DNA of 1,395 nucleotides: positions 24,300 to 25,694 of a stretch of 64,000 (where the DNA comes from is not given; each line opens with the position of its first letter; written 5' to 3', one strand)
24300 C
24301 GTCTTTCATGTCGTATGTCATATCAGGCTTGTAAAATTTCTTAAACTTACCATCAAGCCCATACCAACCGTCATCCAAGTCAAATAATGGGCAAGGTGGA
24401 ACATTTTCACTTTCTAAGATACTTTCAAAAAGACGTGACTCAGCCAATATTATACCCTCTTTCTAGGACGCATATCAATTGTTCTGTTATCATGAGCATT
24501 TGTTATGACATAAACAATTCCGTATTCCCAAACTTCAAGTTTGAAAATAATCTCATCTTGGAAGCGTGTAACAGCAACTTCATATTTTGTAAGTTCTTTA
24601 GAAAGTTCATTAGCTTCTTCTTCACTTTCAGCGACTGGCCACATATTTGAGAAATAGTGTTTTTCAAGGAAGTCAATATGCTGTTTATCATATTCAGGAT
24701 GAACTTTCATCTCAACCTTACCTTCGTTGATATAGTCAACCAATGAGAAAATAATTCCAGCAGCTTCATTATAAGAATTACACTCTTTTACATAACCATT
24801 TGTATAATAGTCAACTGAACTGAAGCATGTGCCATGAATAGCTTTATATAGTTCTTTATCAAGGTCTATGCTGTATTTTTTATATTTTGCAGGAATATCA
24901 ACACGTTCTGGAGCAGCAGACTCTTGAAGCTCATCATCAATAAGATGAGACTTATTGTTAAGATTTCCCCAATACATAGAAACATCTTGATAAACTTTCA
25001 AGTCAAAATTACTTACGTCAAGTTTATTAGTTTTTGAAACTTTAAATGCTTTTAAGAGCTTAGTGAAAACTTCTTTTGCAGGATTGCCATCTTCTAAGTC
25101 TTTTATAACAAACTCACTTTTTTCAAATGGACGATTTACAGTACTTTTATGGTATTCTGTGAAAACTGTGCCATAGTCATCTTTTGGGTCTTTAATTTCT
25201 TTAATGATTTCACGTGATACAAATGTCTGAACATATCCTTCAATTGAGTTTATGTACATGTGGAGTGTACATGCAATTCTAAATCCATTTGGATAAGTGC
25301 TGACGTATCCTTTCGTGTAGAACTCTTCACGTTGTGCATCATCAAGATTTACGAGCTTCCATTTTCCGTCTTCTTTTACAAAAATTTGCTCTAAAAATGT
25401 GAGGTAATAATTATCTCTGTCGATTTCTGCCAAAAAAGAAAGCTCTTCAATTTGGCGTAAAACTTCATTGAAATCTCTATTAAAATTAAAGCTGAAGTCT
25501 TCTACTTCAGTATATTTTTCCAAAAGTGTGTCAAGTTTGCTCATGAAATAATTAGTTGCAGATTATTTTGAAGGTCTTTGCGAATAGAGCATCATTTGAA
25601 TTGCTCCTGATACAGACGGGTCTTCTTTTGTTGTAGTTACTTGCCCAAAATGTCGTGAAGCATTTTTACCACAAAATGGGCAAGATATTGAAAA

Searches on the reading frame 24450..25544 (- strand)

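Call 10: search_protein_families(library=phrogs, proteins=[window:24450-25544:-], max_evalue=0.00001)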
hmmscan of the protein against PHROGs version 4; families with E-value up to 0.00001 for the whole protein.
window:24450-25544:- (364 aa): 0 families

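Call 12: search_protein_families(library=pfam, proteins=[window:24450-25544:-], max_evalue=0.001)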
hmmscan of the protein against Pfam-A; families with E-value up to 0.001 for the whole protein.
window:24450-25544:- (364 aa): 0 families

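Call 60: search_protein_families(library=pfam, proteins=[window:24450-25544:-], max_evalue=0.1)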
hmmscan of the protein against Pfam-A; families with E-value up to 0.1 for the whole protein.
window:24450-25544:- (364 aa): 1 family
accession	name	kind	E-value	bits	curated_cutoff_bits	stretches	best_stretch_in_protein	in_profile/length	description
PF00175.26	NAD_binding_1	-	0.018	16.1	22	0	186-211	26-51/109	Oxidoreductase NAD-binding domain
